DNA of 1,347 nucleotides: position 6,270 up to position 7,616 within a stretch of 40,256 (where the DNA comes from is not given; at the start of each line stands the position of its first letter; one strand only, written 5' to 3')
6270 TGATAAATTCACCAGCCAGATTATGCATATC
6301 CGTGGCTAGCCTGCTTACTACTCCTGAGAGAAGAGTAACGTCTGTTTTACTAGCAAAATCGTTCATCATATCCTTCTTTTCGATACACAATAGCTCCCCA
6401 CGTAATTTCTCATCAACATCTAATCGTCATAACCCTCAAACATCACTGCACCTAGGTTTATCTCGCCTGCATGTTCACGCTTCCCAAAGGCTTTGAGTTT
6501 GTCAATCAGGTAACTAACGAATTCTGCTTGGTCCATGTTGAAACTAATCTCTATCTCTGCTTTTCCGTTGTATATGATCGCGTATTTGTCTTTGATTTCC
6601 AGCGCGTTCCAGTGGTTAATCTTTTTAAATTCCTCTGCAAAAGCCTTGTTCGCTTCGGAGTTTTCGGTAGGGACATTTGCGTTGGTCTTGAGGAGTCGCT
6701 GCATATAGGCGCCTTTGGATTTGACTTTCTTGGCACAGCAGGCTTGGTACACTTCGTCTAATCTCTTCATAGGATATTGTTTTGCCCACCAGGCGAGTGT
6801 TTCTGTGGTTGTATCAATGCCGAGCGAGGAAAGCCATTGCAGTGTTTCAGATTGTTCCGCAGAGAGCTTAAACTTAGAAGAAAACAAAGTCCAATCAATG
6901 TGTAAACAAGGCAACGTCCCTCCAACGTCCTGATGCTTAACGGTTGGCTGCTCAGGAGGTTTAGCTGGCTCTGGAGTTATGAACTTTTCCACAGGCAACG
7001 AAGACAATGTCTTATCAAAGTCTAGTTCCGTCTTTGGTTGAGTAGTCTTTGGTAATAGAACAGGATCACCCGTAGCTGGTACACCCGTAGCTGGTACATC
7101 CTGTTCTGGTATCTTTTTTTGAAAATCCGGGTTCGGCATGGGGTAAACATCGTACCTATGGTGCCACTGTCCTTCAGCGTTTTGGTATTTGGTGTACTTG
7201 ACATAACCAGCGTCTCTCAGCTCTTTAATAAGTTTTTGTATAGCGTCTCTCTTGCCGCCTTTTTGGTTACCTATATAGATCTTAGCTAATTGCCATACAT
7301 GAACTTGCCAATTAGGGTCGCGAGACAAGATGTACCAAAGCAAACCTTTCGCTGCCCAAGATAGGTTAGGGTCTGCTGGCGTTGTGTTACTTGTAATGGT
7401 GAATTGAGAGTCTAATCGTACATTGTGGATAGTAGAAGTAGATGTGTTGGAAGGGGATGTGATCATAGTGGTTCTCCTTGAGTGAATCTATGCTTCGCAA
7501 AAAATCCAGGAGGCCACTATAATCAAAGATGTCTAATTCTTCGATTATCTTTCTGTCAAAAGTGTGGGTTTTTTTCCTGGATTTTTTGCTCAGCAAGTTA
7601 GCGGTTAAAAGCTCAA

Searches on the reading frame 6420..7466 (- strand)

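Call 57: search_protein_families(library=phrogs, proteins=[window:6420-7466:-], max_evalue=0.001)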
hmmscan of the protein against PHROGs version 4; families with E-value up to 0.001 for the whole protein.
window:6420-7466:- (348 aa): 10 families
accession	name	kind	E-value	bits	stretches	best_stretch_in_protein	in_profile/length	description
phrog_4707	-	DNA, RNA and nucleotide metabolism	3.3e-15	57.5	1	12-124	6-116/409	replication initiation protein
phrog_11718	-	unknown function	5e-12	47.1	1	19-105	9-91/105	-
phrog_1456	-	DNA, RNA and nucleotide metabolism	9.8e-12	45.5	1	13-106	4-92/365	DNA binding protein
phrog_270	-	DNA, RNA and nucleotide metabolism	1.2e-09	39.1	1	32-165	42-152/383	replication initiation protein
phrog_428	-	DNA, RNA and nucleotide metabolism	1.4e-09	38.6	1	13-148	81-217/455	replication initiation protein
phrog_37920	-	DNA, RNA and nucleotide metabolism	1.3e-08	35.4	1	18-133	8-114/245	HTH DNA binding protein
phrog_23842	-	unknown function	3.2e-08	34.2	1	19-103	22-101/317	-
phrog_27492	-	unknown function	1.6e-05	25.5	1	11-108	14-105/304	-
phrog_4221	-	DNA, RNA and nucleotide metabolism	7.7e-05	23.1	1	17-104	8-90/325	replication initiation protein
phrog_22134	-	unknown function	8.1e-05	23.5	1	32-136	9-109/262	-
